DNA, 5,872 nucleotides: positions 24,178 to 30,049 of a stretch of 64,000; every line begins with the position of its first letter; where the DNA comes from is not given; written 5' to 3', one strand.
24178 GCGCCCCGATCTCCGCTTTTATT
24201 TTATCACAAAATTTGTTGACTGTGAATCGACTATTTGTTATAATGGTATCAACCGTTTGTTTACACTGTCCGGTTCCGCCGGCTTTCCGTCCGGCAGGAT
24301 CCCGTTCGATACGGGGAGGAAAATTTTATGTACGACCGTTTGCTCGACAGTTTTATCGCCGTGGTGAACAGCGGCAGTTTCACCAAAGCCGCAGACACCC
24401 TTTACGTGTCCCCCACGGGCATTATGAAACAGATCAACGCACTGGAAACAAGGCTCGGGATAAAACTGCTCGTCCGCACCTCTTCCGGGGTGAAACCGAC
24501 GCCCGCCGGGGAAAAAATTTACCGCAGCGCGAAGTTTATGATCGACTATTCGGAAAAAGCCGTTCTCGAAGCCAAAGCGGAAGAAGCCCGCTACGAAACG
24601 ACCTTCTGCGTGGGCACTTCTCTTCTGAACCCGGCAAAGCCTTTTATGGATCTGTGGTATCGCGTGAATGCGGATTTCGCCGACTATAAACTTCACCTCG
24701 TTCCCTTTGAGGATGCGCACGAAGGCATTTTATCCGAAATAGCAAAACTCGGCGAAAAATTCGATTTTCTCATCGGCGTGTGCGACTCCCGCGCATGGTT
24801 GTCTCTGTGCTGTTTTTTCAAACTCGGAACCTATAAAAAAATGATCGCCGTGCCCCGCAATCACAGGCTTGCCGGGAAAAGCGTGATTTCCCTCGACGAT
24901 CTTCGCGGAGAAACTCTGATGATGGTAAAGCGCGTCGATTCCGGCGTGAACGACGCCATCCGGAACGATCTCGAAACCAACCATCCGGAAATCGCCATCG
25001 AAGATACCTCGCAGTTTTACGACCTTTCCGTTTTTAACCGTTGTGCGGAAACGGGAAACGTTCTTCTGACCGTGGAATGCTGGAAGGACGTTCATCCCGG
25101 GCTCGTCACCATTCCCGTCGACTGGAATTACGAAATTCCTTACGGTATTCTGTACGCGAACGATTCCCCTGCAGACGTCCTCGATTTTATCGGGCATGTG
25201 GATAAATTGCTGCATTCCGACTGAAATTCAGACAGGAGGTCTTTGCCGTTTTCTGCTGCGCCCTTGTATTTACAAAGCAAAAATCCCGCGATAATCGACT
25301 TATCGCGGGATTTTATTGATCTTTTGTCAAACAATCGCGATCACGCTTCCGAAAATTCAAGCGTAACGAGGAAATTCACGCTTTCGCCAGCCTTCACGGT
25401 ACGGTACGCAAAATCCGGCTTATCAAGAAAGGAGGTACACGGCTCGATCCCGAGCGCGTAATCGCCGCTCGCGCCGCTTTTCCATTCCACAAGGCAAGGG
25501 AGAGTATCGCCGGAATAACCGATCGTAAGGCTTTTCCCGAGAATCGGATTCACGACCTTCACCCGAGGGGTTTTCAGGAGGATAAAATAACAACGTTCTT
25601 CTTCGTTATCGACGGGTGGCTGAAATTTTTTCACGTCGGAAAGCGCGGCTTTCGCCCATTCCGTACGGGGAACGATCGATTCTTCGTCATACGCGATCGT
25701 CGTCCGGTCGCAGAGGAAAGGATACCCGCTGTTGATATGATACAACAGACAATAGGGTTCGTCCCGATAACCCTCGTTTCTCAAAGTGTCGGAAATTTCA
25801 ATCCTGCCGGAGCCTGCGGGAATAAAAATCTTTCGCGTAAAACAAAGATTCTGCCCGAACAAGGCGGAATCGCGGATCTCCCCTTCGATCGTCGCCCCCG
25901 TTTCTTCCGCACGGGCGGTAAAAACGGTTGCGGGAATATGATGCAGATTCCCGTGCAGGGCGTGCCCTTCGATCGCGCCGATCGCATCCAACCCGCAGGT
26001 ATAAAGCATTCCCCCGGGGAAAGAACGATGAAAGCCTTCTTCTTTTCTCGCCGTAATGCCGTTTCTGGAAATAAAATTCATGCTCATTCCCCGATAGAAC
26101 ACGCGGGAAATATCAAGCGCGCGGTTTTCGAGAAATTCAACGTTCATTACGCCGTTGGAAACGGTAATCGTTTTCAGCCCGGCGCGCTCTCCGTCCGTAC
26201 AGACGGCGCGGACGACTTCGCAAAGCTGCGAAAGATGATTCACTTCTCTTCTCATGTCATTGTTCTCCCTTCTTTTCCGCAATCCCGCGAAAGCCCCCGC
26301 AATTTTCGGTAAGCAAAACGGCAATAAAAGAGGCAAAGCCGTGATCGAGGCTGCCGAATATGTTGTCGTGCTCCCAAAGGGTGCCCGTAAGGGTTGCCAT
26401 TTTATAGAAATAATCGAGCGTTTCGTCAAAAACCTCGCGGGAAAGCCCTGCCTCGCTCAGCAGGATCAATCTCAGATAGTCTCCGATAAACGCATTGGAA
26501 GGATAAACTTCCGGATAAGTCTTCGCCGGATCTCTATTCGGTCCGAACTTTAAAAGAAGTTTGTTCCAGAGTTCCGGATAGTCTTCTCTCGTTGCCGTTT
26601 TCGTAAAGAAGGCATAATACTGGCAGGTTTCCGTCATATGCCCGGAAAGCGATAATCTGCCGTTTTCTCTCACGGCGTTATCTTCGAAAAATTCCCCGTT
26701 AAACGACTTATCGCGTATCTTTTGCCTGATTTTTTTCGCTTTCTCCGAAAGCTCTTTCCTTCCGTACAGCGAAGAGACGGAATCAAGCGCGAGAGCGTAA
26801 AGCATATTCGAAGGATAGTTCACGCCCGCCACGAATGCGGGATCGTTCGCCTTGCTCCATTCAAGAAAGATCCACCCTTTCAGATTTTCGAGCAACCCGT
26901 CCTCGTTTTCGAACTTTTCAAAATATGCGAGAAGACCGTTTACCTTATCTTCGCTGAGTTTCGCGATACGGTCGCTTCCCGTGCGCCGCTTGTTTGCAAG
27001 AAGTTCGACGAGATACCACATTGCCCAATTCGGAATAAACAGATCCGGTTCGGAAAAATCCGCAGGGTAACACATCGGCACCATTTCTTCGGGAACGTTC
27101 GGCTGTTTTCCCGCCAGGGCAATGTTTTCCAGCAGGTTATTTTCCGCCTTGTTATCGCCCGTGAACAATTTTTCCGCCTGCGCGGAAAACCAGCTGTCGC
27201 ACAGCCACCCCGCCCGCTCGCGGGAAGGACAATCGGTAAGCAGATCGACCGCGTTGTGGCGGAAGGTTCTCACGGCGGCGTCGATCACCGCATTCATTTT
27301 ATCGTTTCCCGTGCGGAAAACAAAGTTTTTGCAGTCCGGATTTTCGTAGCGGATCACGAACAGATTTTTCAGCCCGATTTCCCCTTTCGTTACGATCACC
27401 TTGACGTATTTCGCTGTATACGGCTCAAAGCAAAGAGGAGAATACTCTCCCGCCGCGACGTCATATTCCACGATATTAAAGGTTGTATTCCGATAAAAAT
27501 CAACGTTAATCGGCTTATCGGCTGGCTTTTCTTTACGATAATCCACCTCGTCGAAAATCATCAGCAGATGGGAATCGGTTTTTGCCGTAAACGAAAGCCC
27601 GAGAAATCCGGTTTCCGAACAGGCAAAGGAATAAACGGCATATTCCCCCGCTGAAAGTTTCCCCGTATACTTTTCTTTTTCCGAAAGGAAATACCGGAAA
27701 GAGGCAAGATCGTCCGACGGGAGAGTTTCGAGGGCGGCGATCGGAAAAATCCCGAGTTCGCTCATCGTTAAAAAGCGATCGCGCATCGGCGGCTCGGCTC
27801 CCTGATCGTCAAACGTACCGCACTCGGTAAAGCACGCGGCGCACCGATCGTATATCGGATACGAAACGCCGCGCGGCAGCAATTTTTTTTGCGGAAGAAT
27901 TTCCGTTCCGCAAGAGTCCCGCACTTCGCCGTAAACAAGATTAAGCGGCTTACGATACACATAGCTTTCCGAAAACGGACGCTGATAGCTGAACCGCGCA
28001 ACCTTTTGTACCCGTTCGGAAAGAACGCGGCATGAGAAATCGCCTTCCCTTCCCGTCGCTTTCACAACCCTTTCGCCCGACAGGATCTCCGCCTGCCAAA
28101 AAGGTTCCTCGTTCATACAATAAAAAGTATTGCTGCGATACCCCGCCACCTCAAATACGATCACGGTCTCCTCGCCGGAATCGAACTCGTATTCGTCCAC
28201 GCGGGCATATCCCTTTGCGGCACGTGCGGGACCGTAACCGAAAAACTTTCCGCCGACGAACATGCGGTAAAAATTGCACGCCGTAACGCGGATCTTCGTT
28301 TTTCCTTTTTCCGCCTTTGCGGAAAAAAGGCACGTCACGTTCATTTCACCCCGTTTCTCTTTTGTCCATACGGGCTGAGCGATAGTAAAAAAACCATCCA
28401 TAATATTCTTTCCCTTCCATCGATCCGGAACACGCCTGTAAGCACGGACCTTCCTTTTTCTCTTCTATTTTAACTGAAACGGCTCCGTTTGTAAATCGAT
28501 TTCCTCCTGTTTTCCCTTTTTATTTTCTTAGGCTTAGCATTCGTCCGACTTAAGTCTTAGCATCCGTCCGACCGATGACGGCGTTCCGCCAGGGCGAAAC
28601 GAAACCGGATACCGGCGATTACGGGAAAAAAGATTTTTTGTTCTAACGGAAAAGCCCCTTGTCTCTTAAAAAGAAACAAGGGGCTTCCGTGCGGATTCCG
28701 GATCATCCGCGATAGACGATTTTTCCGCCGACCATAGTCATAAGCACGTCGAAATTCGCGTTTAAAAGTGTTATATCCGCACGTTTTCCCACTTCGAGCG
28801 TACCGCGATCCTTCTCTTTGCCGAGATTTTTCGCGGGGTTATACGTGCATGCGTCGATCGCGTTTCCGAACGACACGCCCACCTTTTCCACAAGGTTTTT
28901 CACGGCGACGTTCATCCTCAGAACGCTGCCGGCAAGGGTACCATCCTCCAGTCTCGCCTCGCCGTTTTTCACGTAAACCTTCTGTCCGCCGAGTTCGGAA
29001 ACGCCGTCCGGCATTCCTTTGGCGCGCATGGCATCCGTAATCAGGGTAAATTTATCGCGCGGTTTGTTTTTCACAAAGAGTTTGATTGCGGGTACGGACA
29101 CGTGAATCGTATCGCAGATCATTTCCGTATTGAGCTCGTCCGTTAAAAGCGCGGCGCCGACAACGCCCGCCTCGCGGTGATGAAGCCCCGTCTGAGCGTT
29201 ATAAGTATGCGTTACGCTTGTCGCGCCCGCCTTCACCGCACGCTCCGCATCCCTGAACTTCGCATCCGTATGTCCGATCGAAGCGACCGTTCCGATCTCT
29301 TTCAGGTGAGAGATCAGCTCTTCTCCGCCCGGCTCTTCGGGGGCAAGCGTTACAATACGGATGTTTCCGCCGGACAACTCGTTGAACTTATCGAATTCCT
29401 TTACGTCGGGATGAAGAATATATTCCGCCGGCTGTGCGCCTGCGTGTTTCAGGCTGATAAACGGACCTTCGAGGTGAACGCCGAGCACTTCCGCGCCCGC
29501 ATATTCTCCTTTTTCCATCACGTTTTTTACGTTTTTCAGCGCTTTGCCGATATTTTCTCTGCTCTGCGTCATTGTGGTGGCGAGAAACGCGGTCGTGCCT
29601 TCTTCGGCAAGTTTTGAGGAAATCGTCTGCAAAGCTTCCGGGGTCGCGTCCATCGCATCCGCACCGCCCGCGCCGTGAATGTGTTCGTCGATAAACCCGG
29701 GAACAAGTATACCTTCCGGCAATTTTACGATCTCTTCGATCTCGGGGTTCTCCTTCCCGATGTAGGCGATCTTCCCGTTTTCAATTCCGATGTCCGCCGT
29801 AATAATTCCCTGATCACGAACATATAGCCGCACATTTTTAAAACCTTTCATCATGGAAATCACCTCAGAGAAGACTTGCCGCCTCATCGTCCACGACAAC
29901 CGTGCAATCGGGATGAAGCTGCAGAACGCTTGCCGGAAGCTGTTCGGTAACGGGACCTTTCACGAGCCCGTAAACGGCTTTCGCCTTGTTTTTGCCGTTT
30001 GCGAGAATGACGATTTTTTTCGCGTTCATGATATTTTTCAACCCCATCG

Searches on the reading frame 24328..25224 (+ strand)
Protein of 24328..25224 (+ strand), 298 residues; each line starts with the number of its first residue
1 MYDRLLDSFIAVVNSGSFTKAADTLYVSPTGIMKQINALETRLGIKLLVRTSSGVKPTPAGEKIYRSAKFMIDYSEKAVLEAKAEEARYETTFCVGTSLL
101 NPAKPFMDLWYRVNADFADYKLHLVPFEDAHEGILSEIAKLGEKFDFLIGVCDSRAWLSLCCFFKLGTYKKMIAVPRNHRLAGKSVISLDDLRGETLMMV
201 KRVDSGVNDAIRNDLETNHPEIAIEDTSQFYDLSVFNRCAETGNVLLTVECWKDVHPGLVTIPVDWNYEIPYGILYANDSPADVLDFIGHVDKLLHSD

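Call 23: search_protein_families(library=pfam, proteins=[window:24328-25224:+], max_evalue=0.001)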
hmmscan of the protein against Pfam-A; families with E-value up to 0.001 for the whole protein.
window:24328-25224:+ (298 aa): 2 families
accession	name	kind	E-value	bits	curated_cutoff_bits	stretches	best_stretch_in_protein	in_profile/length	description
PF00126.33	HTH_1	-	2.8e-19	69.3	26.6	1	4-62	2-60/60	Bacterial regulatory helix-turn-helix protein, lysR family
PF03466.25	LysR_substrate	-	1.6e-05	24.8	28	1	163-280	72-191/209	LysR substrate binding domain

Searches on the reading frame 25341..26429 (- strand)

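Call 23: search_protein_families(library=pfam, proteins=[window:25341-26429:-], max_evalue=0.001)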
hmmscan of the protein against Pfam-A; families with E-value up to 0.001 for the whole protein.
window:25341-26429:- (362 aa): 1 family
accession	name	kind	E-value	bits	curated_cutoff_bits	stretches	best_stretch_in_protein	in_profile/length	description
PF14486.12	DUF4432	-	6.4e-60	202.9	32.5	1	83-341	2-281/304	Domain of unknown function (DUF4432)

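Call 57: search_protein_families(library=ncbifam, proteins=[window:25341-26429:-], max_evalue=0.001)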
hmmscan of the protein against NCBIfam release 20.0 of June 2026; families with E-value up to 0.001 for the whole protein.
window:25341-26429:- (362 aa): 0 families

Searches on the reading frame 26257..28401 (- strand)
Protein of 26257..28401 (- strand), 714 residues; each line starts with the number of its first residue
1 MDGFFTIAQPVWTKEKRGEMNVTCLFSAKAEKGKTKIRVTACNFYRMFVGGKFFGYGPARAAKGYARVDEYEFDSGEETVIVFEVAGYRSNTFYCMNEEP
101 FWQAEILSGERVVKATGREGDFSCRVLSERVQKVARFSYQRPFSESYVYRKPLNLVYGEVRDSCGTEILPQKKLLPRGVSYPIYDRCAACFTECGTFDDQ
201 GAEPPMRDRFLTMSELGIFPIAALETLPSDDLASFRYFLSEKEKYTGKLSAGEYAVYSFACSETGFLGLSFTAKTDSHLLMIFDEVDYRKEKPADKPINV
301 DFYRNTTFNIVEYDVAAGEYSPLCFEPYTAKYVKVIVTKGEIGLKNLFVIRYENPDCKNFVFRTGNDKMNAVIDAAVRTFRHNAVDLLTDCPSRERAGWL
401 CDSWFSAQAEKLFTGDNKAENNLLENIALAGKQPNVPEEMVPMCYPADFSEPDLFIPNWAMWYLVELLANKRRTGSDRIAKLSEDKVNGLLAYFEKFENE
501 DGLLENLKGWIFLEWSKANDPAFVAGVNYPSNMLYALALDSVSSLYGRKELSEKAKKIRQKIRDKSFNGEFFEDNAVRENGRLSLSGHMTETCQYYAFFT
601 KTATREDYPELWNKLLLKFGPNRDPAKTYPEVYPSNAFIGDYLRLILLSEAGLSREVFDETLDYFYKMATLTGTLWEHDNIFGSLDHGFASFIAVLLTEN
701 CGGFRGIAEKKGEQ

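Call 23: search_protein_families(library=pfam, proteins=[window:26257-28401:-], max_evalue=0.001)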
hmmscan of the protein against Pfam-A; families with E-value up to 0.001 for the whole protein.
window:26257-28401:- (714 aa): 1 family
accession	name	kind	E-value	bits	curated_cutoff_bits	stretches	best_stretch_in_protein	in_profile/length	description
PF17389.8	Bac_rhamnosid6H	-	7.1e-15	55.6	24.5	1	360-582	4-219/339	Bacterial alpha-L-rhamnosidase 6 hairpin glycosidase domain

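Call 57: search_protein_families(library=ncbifam, proteins=[window:26257-28401:-], max_evalue=0.001)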
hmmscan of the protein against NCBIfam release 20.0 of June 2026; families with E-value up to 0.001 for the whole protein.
window:26257-28401:- (714 aa): 0 families

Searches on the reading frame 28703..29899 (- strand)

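Call 23: search_protein_families(library=pfam, proteins=[window:28703-29899:-], max_evalue=0.001)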
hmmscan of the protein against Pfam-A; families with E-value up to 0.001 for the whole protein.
window:28703-29899:- (398 aa): 3 families
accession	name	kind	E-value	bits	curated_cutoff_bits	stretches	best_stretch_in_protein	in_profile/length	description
PF01979.26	Amidohydro_1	-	8.2e-27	94.8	25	1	64-395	1-345/345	Amidohydrolase family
PF07969.17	Amidohydro_3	-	3e-14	53.8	29.7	1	341-396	406-472/472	Amidohydrolase family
PF00449.26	Urease_alpha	-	0.0004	21.1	23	1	28-59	77-109/121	Urease alpha-subunit, N-terminal domain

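Call 57: search_protein_families(library=ncbifam, proteins=[window:28703-29899:-], max_evalue=0.001)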
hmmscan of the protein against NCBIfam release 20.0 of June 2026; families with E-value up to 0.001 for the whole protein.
window:28703-29899:- (398 aa): 55 families (the best 25 are shown)
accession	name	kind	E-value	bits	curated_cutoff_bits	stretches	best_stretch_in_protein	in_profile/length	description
TIGR00221.1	nagA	equivalog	9.2e-107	357.3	225.65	1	16-393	3-380/380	N-acetylglucosamine-6-phosphate deacetylase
NF008371.0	PRK11170.1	equivalog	5.2e-70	236.2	483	1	20-395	4-379/382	N-acetylglucosamine-6-phosphate deacetylase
NF006689.0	PRK09237.1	equivalog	3.6e-14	52.1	371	2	312-381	279-337/383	amidohydrolase/deacetylase family metallohydrolase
TIGR01224.1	hutI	equivalog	2.8e-12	46.1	298.15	1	328-383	300-356/377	imidazolonepropionase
NF011990.0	PRK15446.2-6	subfamily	1.6e-11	43.6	233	1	332-397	316-384/390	alpha-D-ribose 1-methylphosphonate 5-triphosphate diphosphatase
NF004839.0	PRK06189.1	equivalog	2.5e-11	42.9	631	1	27-108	13-92/451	allantoinase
TIGR01178.1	ade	equivalog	2.5e-11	42.7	472.5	1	27-75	12-58/552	adenine deaminase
TIGR03178.1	allantoinase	equivalog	3.2e-11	42.7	357.85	1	26-110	9-91/441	allantoinase AllB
TIGR02318.1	phosphono_phnM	equivalog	8.4e-11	41.4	390.55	1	334-395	311-375/376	phosphonate metabolism protein PhnM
NF011989.0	PRK15446.2-5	equivalog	6e-10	38.4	565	1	331-395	311-377/385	alpha-D-ribose 1-methylphosphonate 5-triphosphate diphosphatase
TIGR01975.1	isoAsp_dipep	equivalog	1.5e-09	37.5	331.25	1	21-107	5-96/389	beta-aspartyl-peptidase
NF011984.0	PRK15446.1-5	equivalog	2.1e-09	36.7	260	1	332-379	313-359/379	alpha-D-ribose 1-methylphosphonate 5-triphosphate diphosphatase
NF009941.0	PRK13404.1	subfamily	3e-09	36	647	1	30-125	17-112/478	dihydropyrimidinase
NF009686.0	PRK13207.1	subfamily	3.8e-09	35.8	354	1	27-126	78-188/569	urease subunit alpha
NF009060.0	PRK12394.1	equivalog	9.5e-09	34.5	442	1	339-380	298-339/381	metallo-dependent hydrolase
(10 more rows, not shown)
